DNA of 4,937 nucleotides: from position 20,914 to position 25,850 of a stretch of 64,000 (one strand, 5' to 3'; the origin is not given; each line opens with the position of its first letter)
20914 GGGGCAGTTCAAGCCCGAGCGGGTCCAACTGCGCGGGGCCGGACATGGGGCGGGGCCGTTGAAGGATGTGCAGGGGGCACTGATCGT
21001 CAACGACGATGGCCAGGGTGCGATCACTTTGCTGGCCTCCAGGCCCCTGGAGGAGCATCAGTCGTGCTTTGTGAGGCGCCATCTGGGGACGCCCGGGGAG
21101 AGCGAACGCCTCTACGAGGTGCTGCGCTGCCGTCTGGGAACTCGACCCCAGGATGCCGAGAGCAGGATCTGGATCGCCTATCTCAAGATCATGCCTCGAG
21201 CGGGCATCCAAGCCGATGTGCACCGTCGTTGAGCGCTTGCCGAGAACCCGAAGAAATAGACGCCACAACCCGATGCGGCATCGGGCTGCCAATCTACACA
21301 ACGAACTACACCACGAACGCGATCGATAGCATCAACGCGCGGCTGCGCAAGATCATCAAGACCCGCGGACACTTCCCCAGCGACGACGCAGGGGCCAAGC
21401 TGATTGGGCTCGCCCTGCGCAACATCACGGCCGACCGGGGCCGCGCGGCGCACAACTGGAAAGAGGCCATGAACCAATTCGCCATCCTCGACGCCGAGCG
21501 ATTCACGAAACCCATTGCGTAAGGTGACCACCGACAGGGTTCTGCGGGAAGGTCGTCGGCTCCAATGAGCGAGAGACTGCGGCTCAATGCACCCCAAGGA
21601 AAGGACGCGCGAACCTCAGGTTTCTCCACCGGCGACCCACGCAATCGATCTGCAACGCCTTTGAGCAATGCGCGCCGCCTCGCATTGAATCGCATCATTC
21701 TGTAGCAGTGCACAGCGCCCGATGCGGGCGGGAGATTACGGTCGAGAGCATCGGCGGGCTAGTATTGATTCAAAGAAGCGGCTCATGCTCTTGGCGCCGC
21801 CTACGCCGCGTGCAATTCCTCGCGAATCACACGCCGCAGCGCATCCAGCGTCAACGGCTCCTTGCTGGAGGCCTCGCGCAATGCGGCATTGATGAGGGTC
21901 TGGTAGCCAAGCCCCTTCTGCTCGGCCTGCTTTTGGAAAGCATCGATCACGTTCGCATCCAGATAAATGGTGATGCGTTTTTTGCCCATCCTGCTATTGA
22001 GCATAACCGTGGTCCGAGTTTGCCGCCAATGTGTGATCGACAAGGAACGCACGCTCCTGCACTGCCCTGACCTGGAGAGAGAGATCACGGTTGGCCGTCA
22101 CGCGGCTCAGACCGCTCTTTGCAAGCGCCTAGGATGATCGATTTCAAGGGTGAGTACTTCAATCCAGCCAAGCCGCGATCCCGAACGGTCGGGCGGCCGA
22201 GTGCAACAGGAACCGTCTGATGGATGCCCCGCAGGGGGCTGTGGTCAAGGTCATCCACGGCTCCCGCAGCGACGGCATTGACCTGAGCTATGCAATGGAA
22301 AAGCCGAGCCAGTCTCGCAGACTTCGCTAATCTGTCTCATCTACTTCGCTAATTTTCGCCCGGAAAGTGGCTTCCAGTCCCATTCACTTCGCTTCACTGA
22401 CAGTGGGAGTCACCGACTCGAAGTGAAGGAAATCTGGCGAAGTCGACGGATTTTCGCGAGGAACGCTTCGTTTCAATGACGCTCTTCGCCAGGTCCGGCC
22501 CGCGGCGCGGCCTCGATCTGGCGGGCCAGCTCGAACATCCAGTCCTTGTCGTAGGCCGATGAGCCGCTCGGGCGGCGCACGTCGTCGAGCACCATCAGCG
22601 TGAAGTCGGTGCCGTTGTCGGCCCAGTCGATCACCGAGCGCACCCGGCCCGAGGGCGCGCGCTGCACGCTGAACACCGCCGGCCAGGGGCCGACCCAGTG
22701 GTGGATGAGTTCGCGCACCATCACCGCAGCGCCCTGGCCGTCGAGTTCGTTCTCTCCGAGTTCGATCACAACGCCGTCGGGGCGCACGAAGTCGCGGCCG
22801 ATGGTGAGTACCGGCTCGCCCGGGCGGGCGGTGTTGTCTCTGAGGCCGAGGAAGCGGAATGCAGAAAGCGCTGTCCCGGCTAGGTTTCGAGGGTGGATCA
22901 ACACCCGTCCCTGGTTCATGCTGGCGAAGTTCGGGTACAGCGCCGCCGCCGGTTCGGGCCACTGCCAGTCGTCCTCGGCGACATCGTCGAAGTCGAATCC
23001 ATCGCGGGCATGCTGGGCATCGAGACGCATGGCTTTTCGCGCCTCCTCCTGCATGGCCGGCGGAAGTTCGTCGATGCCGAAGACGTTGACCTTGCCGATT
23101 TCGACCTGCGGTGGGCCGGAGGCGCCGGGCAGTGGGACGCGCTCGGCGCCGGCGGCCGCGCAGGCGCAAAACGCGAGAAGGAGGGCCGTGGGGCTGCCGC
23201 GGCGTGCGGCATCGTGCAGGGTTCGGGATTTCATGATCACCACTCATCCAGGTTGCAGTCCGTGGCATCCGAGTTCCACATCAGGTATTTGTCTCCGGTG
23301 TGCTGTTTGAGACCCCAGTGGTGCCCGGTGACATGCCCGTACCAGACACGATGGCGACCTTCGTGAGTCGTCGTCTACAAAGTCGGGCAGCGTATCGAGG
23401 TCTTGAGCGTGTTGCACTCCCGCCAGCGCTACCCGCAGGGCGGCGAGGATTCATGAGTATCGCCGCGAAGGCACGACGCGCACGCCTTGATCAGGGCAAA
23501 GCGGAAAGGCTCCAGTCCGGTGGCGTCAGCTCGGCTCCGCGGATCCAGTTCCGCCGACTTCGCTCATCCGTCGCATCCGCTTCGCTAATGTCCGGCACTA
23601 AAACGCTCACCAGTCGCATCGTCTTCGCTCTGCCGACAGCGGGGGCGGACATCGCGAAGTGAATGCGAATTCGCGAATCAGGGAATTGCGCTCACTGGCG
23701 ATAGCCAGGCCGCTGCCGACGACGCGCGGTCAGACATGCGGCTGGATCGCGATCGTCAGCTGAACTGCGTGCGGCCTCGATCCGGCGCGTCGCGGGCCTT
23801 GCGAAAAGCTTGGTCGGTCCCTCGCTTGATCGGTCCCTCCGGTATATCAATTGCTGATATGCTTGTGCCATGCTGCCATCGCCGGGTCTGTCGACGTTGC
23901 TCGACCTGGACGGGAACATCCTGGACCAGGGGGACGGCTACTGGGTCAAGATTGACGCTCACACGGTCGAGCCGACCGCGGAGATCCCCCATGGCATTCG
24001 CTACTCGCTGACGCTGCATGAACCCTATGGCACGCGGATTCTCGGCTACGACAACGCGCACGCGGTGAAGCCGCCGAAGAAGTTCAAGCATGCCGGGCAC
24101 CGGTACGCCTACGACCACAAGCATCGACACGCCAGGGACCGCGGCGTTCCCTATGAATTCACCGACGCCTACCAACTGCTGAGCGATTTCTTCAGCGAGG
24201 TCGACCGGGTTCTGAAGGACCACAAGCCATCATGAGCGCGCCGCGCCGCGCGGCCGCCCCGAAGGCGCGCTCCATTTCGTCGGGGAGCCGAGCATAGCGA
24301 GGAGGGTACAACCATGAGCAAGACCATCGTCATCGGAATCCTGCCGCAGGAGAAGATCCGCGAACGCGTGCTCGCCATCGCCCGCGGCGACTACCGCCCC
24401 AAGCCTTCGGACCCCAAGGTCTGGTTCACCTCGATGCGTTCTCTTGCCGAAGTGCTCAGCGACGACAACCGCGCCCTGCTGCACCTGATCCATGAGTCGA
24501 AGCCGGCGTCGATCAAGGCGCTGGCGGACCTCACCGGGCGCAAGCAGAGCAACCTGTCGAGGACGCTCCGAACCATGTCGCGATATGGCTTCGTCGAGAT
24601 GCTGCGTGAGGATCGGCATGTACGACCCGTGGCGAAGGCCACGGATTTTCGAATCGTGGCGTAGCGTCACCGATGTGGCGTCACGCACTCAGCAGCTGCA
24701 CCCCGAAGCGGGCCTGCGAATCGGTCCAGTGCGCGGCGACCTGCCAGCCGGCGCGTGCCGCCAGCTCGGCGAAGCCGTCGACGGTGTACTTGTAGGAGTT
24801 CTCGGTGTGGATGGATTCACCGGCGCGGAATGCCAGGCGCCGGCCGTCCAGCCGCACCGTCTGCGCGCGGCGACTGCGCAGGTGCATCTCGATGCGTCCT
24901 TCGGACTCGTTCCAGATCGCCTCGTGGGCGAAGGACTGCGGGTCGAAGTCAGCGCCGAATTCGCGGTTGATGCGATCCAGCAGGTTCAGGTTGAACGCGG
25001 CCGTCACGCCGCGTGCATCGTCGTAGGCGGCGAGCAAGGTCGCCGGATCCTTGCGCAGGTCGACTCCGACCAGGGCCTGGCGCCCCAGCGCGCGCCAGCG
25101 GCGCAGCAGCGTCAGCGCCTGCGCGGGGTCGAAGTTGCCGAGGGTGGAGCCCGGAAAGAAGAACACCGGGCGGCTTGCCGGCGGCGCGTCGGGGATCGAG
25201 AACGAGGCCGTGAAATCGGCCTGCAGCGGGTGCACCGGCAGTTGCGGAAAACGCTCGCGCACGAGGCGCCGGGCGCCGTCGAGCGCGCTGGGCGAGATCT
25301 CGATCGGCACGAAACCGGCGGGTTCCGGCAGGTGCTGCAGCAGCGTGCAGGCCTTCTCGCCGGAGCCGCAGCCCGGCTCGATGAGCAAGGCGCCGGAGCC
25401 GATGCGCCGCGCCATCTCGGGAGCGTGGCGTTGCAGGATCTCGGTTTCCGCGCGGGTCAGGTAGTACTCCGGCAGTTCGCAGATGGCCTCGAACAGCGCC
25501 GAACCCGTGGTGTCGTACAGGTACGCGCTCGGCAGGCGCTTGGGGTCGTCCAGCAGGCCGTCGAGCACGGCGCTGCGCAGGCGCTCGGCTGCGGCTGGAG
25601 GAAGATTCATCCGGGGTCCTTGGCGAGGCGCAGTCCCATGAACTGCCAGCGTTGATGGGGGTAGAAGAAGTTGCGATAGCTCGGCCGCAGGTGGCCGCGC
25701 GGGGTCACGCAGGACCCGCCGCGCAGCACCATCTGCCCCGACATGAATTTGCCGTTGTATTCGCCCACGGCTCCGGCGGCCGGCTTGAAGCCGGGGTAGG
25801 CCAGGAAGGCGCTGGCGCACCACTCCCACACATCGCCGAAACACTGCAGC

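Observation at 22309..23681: Orphan gene cassette bracketed by two collinear multi-subsite repeats: candidate undescribed mobile or recombination module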

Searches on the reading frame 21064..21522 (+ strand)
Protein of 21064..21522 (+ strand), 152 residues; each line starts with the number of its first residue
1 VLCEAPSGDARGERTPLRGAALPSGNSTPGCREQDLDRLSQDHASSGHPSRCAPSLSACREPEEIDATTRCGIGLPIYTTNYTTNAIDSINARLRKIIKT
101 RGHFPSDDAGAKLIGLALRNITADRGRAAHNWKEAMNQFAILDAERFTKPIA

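Call 25: search_protein_families(library=pfam, proteins=[window:21064-21522:+], max_evalue=0.05)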
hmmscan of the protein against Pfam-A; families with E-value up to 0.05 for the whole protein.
window:21064-21522:+ (152 aa): 1 family
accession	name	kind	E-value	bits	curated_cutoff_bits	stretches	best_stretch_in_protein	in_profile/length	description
PF00872.24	Transposase_mut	-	5.5e-06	25.9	21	1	79-122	330-373/379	Transposase, Mutator family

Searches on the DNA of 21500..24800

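Call 91: search_rna_families(source=window, start=21500, end=24800, threshold=evalue, max_evalue=1)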
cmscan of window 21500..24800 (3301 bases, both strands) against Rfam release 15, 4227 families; matches with E-value up to 1: 0.
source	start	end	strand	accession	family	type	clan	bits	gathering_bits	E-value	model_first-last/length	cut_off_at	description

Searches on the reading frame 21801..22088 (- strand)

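Call 25: search_protein_families(library=pfam, proteins=[window:21801-22088:-], max_evalue=0.05)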
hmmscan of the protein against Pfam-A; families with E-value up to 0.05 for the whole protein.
window:21801-22088:- (95 aa): 4 families
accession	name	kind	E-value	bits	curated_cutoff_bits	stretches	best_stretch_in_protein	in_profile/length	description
PF14384.12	BrnA_antitoxin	-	2.8e-10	40.9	26.1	1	29-73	28-67/68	BrnA antitoxin of type II toxin-antitoxin system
PF12441.14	CopG_antitoxin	-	7.6e-05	23.8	28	1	26-72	32-78/79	CopG antitoxin of type II toxin-antitoxin system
PF01402.27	RHH_1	-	0.0045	17.3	20.5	0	38-72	1-35/39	Ribbon-helix-helix protein, copG family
PF01412.23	ArfGap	-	0.023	15.2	28.7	1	9-71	49-109/117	Putative GTPase activating protein for Arf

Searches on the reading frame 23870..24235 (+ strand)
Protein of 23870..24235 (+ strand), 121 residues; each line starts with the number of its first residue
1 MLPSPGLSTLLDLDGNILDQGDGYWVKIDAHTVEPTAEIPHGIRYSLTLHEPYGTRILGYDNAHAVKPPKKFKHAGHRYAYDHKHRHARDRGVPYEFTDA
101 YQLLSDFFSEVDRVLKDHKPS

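Call 25: search_protein_families(library=pfam, proteins=[window:23870-24235:+], max_evalue=0.05)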
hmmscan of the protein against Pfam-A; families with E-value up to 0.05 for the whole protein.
window:23870-24235:+ (121 aa): 1 family
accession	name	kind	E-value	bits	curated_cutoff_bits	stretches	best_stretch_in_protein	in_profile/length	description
PF20126.4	TumE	-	4.5e-08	33.4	23.4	1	22-111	5-80/81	Toxin TumE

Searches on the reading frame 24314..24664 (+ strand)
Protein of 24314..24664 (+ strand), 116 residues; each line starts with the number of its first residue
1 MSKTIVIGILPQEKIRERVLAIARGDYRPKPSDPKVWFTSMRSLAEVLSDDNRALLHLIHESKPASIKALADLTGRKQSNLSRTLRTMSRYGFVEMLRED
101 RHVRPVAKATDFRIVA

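Call 25: search_protein_families(library=pfam, proteins=[window:24314-24664:+], max_evalue=0.05)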
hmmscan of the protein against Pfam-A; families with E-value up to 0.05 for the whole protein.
window:24314-24664:+ (116 aa): 11 families
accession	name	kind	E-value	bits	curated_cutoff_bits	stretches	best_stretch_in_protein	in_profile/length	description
PF25212.1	HVO_A0114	-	3.2e-19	69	27.6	1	32-108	4-80/84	HVO_A0114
PF12840.13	HTH_20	-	1.6e-07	31.6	27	1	52-95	6-49/51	Helix-turn-helix domain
PF01047.28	MarR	-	2.9e-06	27.5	24.6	1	55-96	8-49/59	MarR family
PF09339.16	HTH_IclR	-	4.6e-05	23.6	22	1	55-95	8-49/52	IclR helix-turn-helix domain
PF13463.12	HTH_27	-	4.7e-05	24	22.2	1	51-100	4-54/68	Winged helix DNA-binding domain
PF12802.13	MarR_2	-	7.6e-05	23.2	27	1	54-96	9-52/61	MarR family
PF01978.25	TrmB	-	0.0008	19.6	25.6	1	52-101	11-59/68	Sugar-specific transcriptional regulator TrmB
PF13545.12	HTH_Crp_2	-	0.0097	16.3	27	1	63-99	21-56/70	Crp-like helix-turn-helix domain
PF02082.26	Rrf2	-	0.028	15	30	1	53-97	10-56/132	Iron-dependent Transcriptional regulator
PF25213.1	HVO_A0261_N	-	0.032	14.5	35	0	48-95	9-55/86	HVO_A0261 N-terminal domain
PF12324.14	HTH_15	-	0.045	14.4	27.2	0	53-89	24-60/74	Helix-turn-helix domain of alkylmercury lyase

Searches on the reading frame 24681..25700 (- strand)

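Call 25: search_protein_families(library=pfam, proteins=[window:24681-25700:-], max_evalue=0.05)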
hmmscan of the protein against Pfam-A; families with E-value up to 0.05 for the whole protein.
window:24681-25700:- (339 aa): 4 families
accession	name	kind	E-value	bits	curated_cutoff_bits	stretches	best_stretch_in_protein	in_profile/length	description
PF10017.15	Methyltransf_33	-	1.5e-107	359.6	23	1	42-338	2-303/304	Histidine-specific methyltransferase, SAM-dependent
PF13649.12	Methyltransf_25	-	0.0004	21.5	27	1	108-171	3-62/97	Methyltransferase domain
PF13847.12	Methyltransf_31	-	0.0026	17.9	27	1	103-153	4-54/145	Methyltransferase domain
PF08242.18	Methyltransf_12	-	0.0041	18.3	30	0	109-151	3-45/98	Methyltransferase domain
